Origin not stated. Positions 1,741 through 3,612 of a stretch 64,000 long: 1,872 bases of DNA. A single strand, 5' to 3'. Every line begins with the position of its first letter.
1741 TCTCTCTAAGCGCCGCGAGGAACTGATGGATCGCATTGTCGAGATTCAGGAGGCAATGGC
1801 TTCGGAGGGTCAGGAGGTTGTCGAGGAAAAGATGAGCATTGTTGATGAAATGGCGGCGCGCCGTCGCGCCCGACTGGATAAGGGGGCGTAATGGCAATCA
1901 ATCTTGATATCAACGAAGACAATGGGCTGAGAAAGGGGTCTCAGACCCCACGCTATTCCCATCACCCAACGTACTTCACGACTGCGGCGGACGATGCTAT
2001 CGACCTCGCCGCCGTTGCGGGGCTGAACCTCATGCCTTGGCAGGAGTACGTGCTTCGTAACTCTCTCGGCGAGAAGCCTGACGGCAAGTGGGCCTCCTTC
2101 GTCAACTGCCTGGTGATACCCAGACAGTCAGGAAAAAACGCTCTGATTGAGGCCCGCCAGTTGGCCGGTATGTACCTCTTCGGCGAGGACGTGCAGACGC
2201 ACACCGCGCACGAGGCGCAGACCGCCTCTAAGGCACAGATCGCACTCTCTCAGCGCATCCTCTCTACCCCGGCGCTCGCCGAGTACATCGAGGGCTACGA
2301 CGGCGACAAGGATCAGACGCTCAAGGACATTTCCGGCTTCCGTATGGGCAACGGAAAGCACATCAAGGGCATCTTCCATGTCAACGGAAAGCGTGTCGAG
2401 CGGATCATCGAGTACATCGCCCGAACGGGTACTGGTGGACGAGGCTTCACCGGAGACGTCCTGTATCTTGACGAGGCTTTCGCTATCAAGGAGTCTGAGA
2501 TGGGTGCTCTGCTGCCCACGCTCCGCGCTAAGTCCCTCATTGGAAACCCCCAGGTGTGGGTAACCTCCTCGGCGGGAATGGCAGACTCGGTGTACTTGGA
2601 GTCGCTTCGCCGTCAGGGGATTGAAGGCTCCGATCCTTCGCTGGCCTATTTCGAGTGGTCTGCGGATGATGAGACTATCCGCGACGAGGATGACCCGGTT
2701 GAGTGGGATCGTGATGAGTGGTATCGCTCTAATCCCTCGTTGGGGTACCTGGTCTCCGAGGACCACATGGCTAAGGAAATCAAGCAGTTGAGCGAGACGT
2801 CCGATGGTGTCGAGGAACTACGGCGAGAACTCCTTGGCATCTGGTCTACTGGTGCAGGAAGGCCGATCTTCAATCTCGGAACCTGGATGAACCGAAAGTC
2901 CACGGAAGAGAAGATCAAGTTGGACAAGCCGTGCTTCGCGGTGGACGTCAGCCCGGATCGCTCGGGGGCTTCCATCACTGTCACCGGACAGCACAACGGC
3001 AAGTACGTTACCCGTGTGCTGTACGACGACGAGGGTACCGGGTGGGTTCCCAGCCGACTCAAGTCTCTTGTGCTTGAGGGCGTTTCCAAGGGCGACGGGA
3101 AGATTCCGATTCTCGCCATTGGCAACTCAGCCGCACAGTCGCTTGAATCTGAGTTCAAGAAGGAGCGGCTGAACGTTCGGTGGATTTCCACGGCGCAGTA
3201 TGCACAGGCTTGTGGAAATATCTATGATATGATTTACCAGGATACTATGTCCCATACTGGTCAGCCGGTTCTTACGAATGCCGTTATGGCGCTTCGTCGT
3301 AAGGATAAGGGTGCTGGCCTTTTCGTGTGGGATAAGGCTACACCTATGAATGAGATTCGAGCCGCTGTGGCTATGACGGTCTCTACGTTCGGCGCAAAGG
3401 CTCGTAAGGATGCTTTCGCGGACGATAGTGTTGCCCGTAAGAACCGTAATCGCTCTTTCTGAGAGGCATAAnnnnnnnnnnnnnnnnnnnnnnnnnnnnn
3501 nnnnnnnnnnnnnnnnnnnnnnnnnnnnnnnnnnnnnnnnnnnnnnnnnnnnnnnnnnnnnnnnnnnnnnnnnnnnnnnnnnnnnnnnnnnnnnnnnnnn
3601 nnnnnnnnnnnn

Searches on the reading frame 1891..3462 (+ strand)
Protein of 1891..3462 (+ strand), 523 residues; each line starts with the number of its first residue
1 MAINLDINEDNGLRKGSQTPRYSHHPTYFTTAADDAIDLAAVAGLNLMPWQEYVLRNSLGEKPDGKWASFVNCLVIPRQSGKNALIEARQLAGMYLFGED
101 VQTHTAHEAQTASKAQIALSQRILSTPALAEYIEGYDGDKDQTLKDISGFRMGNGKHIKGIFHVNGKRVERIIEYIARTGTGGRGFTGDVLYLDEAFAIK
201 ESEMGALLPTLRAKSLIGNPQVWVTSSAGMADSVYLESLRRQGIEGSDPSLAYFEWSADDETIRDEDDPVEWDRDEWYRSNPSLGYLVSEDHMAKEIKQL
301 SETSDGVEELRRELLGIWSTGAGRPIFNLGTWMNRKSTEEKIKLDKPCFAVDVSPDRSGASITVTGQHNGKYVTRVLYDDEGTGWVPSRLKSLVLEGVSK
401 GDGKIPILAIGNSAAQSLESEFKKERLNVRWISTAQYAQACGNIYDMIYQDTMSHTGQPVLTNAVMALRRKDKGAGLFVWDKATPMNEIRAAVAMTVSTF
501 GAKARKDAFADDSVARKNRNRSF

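Call 24: search_dna_similar(query=window:1891-3462:+, collection=phages, mode=protein, max_rows=15)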
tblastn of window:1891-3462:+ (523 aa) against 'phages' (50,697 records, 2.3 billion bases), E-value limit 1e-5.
Records with a match: 1648; places in all: 1648; records where one place covers at least 80% of the query: 1499.
Best place of each record, by identity: <60% 1648.
By first word of the organism name: Mycobacterium 729; Gordonia 241; Arthrobacter 205; Propionibacterium 194; Microbacterium 94; Streptococcus 74; Cutibacterium 44; Lactococcus 13; Corynebacterium 11; Rhodococcus 11; and 14 more.
By host as written in the record: Mycobacterium smegmatis mc2 155 477; Gordonia terrae 3612 198; Arthrobacter sp. ATCC 21022 143; Mycobacterium smegmatis mc#155 108; Propionibacterium acnes 98; Microbacterium foliorum NRRL B-24224 53; Cutibacterium acnes 48; Mycobacterium smegmatis mc2155 38; and 195 more.
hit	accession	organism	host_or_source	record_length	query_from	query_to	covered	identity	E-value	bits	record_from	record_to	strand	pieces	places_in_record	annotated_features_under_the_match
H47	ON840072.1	Caudoviricetes sp.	Rattus norvegicus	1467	16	506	94%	38.5%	2e-78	258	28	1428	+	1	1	large terminase protein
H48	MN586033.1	Corynebacterium phage EmiRose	Corynebacterium flavescens ATCC 10340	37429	16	489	91%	34.6%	4e-51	194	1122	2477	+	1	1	2: terminase large subunit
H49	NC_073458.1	Corynebacterium phage EmiRose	Corynebacterium flavescens ATCC 10340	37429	16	489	91%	34.6%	4e-51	194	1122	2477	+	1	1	2: terminase large subunit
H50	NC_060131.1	Gordonia phage Neville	Gordonia terrae 3612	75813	14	507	94%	33.1%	8e-45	175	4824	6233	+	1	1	12: terminase large subunit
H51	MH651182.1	Gordonia phage Neville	Gordonia terrae 3612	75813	14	507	94%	33.1%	8e-45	175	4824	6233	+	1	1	12: terminase large subunit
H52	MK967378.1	Gordonia phage Trax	Gordonia terrae 3612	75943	20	507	93%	33.0%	3e-44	173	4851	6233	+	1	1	12: terminase large subunit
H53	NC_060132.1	Gordonia phage Trax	Gordonia terrae 3612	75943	20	507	93%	33.0%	3e-44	173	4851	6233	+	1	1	12: terminase large subunit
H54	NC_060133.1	Gordonia phage Rabbitrun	Gordonia Terrae CAG3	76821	14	507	94%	32.5%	6e-46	179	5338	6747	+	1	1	14: terminase large subunit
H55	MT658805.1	Gordonia phage Rabbitrun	Gordonia Terrae CAG3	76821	14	507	94%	32.5%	6e-46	179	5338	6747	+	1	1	14: terminase large subunit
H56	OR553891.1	Arthrobacter phage CallinAllBarbz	Arthrobacter sulfureus ATCC 19098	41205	44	505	88%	33.3%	2e-54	203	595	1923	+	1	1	2: terminase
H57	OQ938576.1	Rhodococcus phage Shagrat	Rhodococcus equi NRRL B-16538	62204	16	503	93%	31.4%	4e-46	179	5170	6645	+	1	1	8: terminase | 7: hypothetical protein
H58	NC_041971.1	Mycobacterium phage Rey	Mycobacterium smegmatis mc2 155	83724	11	511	96%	30.4%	1e-48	186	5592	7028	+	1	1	18: terminase large subunit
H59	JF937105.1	Mycobacterium phage Rey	Mycobacterium smegmatis mc2 155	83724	11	511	96%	30.4%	1e-48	186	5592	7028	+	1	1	18: terminase large subunit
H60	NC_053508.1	Mycobacterium phage GuuelaD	Mycobacterium smegmatis mc2 155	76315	16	521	97%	30.1%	4e-48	185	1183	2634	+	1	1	4: terminase large subunit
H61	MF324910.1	Mycobacterium phage GuuelaD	Mycobacterium smegmatis mc2 155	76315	16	521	97%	30.1%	4e-48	185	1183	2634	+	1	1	4: terminase large subunit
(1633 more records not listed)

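Call 25: search_protein_families(library=pfam, proteins=[window:1891-3462:+])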
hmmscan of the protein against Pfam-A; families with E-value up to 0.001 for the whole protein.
window:1891-3462:+ (523 aa): 0 families
